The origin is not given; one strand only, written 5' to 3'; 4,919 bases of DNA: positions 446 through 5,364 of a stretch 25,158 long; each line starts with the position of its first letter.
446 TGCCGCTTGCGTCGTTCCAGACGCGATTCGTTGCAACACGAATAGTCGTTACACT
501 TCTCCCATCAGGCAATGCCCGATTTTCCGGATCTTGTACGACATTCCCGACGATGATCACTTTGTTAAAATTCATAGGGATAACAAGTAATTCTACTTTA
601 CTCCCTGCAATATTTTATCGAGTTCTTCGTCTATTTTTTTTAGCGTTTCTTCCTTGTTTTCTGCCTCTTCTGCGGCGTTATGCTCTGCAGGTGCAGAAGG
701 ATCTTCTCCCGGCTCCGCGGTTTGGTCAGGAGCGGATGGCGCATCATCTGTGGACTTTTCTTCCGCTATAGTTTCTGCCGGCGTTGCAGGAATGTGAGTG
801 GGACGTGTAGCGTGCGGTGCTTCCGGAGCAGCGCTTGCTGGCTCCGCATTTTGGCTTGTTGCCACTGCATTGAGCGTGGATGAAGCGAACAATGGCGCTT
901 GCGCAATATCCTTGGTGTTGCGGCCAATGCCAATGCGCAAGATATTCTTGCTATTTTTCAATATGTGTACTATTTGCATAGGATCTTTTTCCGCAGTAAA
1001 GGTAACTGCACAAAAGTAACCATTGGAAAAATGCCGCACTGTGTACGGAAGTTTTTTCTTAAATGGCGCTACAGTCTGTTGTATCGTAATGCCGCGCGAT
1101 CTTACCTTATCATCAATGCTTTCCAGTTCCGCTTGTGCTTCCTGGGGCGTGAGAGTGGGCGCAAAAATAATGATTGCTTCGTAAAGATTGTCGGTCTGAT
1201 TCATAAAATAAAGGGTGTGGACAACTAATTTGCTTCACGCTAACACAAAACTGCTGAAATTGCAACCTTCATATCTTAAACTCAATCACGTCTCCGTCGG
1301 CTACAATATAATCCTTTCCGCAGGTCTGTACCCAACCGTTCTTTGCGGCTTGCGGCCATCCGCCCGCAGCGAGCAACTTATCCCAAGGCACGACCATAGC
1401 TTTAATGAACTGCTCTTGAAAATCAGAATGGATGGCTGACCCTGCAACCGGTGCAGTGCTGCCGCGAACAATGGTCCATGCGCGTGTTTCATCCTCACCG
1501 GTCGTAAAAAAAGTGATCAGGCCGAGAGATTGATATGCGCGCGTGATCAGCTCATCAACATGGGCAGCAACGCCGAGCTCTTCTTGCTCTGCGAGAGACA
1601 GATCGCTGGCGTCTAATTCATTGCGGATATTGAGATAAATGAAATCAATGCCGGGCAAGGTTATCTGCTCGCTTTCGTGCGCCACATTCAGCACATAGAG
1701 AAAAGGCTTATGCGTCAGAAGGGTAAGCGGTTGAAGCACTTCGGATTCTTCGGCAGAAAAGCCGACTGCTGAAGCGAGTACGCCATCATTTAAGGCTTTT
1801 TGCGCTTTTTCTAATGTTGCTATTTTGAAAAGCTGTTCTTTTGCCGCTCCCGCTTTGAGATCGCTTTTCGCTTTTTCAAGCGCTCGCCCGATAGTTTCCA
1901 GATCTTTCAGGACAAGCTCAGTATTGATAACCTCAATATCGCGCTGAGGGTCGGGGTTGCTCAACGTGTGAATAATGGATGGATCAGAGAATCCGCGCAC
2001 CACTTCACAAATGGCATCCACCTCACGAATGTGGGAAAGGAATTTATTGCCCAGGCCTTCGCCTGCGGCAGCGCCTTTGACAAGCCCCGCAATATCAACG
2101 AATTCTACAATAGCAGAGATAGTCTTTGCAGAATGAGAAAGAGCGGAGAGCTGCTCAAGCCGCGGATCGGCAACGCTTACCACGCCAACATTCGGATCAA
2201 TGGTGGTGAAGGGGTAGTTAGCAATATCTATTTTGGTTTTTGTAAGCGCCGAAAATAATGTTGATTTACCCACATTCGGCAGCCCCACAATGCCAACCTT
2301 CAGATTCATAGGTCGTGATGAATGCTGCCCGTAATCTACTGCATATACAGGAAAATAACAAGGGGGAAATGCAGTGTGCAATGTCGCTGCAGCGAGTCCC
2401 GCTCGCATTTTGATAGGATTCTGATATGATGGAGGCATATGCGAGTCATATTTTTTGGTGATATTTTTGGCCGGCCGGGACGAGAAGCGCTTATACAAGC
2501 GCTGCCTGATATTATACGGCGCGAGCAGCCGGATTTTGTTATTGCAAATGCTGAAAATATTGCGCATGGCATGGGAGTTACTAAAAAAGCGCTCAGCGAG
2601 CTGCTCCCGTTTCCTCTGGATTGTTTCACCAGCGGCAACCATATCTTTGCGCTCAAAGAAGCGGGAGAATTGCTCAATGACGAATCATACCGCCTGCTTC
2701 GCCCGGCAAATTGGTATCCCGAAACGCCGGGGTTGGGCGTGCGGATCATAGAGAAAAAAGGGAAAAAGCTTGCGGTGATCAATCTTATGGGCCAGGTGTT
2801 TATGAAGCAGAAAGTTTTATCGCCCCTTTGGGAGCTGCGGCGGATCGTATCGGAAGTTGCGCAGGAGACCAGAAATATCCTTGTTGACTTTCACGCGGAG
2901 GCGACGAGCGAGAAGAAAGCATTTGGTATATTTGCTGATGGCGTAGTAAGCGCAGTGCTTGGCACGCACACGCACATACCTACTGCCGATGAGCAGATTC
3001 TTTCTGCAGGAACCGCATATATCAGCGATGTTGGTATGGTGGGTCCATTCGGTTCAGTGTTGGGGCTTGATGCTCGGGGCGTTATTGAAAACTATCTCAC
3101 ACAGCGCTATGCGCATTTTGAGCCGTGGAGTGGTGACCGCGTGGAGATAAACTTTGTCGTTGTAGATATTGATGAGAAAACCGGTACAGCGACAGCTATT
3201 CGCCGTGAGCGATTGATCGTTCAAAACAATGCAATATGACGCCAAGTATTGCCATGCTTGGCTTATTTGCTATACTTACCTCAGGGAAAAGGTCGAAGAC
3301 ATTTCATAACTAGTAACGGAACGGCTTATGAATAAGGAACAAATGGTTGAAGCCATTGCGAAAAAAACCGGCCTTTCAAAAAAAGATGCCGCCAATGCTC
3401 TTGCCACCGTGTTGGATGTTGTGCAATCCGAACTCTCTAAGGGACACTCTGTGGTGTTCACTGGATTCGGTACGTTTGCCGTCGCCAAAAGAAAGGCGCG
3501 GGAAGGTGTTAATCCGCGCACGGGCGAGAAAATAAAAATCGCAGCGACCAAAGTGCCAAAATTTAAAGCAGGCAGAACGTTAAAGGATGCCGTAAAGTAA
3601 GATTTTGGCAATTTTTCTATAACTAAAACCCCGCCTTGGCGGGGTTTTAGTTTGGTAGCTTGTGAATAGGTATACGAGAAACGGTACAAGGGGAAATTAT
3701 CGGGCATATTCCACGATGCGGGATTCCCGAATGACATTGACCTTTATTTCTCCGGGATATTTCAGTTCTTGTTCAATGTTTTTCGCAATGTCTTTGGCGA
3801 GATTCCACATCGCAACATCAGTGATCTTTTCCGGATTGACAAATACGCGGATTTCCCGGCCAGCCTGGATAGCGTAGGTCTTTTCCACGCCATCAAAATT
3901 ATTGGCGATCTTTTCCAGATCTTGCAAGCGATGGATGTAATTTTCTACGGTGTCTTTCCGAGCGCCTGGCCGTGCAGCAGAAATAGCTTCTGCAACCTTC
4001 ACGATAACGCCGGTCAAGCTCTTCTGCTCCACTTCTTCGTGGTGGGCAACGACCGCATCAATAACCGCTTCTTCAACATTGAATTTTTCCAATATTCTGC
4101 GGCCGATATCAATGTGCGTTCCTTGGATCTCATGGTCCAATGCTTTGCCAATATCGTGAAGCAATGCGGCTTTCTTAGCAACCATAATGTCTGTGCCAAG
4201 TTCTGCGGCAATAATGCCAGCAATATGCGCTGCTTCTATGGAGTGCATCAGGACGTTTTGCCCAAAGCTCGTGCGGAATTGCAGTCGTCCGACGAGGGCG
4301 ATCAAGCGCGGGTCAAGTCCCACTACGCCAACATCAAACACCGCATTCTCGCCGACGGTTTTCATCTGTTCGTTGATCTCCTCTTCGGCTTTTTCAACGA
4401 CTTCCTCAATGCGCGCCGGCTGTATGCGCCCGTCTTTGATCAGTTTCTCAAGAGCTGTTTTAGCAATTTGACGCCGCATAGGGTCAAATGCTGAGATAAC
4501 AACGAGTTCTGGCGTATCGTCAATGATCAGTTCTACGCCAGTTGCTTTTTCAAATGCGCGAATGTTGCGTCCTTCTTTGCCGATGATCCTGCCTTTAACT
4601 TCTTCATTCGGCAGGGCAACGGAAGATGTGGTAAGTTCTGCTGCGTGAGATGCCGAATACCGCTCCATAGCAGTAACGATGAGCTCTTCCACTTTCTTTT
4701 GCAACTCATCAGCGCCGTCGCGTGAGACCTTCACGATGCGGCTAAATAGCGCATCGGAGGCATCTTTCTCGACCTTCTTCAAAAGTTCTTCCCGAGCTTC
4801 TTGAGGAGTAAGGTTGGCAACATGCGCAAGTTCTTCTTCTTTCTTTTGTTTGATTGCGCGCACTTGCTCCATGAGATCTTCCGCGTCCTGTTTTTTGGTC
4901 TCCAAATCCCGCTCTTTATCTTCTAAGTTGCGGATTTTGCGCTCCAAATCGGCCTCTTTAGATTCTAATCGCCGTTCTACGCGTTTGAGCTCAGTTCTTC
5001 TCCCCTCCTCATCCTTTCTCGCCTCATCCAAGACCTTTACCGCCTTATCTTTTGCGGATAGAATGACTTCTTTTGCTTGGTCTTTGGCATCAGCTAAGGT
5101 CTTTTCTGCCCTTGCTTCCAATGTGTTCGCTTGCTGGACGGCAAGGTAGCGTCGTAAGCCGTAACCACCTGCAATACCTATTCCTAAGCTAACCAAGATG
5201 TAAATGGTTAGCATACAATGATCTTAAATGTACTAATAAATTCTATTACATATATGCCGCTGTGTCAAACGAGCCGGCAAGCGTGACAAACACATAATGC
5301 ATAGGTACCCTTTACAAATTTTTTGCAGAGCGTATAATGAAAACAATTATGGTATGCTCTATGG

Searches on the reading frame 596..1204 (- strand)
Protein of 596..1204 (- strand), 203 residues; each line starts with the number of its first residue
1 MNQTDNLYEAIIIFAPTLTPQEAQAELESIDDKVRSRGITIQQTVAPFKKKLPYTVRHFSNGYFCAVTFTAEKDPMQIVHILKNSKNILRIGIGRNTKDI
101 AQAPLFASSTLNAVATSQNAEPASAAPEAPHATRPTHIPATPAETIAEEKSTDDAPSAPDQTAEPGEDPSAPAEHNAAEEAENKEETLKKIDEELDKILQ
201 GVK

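Call 44: find_encoding_contigs(protein=window:596-1204:-, flank=10000, max_places=4)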
Protein window:596-1204:- (203 aa): 2 contigs read that carry it; 2 places shown.
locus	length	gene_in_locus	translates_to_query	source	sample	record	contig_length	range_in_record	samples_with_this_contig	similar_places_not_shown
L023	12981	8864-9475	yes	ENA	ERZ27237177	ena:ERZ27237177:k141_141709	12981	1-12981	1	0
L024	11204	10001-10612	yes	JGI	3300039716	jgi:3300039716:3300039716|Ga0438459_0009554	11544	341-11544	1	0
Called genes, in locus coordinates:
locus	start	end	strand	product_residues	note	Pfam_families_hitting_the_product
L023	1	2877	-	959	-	?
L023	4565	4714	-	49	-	-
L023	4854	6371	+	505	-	PF12072:RNase_Y_N, PF00013:KH_1, PF22891:KH_PNO1_2nd (weak), PF01966:HD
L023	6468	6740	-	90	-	PF00216:Bac_DNA_binding, PF18291:HU-HIG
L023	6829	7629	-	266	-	PF00149:Metallophos, PF13277:YmdB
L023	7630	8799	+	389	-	PF01926:MMR_HSR1, PF02421:FeoB_N, PF06071:YchF-GTPase_C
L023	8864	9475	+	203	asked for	PF01250:Ribosomal_S6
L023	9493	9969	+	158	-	PF00436:SSB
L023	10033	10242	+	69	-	PF01084:Ribosomal_S18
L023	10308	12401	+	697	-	PF00133:tRNA-synt_1, PF01406:tRNA-synt_1e (faint), PF09334:tRNA-synt_1g, PF13603:tRNA-synt_1_2 (weak), PF09334:tRNA-synt_1g, PF00133:tRNA-synt_1, PF08264:Anticodon_1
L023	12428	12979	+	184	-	?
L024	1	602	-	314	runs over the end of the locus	?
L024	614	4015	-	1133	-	PF02811:PHP, PF07733:DNA_pol3_alpha, PF17657:DNA_pol3_finger, PF14579:HHH_6, PF01336:tRNA_anti-codon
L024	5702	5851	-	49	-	-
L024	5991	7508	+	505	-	PF12072:RNase_Y_N, PF00013:KH_1, PF22891:KH_PNO1_2nd (weak), PF01966:HD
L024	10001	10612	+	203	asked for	PF01250:Ribosomal_S6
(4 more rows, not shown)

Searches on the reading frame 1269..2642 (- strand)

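Call 10: search_protein_families(library=pfam, proteins=[window:1269-2642:-])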
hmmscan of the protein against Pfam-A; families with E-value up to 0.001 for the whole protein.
window:1269-2642:- (457 aa): 3 families
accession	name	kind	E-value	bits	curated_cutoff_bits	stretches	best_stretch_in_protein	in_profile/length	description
PF06071.19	YchF-GTPase_C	-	3.2e-29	101.3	27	1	375-457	1-83/84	Protein of unknown function (DUF933)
PF01926.29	MMR_HSR1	-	1.2e-21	77.4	21.9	1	115-218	1-85/113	50S ribosome-binding GTPase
PF02421.24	FeoB_N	-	6.2e-09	36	27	1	115-159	2-46/156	Ferrous iron transport protein B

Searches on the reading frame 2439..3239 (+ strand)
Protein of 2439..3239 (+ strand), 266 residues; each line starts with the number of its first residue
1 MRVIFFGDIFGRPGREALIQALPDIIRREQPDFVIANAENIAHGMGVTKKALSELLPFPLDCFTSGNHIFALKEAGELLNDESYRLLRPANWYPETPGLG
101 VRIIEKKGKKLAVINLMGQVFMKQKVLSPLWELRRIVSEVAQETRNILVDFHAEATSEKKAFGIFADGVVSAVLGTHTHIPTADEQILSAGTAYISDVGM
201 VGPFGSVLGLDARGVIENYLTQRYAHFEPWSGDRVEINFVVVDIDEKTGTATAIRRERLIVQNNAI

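Call 10: search_protein_families(library=pfam, proteins=[window:2439-3239:+])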
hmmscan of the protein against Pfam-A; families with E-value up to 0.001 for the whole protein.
window:2439-3239:+ (266 aa): 2 families
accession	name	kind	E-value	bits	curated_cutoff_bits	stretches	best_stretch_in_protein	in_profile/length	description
PF13277.11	YmdB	-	9.7e-89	297.4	27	1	4-256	1-252/253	YmdB-like protein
PF00149.33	Metallophos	-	9.4e-08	33.1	21.5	1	1-181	1-191/191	Calcineurin-like phosphoesterase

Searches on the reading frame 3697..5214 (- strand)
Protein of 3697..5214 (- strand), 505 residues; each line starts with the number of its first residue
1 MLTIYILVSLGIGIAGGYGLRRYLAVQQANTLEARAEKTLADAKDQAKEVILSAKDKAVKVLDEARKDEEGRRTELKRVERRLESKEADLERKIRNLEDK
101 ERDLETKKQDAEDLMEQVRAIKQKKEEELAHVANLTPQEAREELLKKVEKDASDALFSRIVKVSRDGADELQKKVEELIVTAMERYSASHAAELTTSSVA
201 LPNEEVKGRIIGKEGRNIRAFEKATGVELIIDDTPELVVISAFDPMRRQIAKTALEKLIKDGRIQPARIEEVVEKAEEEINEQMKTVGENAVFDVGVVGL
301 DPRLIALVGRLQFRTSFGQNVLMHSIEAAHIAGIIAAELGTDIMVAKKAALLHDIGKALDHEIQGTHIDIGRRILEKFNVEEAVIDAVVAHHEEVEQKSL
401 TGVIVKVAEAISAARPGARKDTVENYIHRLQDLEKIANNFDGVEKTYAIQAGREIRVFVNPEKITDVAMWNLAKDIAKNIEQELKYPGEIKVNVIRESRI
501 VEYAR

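Call 10: search_protein_families(library=pfam, proteins=[window:3697-5214:-])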
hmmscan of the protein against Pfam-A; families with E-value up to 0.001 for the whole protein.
window:3697-5214:- (505 aa): 5 families
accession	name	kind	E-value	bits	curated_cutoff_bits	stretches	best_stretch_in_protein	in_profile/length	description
PF12072.13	RNase_Y_N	-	1.3e-27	97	32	1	2-190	2-201/201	RNase Y N-terminal region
PF01966.28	HD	-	2.1e-15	57.5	22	1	322-413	2-115/116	HD domain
PF00013.35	KH_1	-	1.1e-07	31.9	21.5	1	201-256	6-65/66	KH domain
PF08668.18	HDOD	-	0.00087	19.3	22.9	0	321-358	95-133/196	HDOD domain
PF20155.4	TMP_3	-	0.00093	19.4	41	0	253-287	134-168/192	Tape measure protein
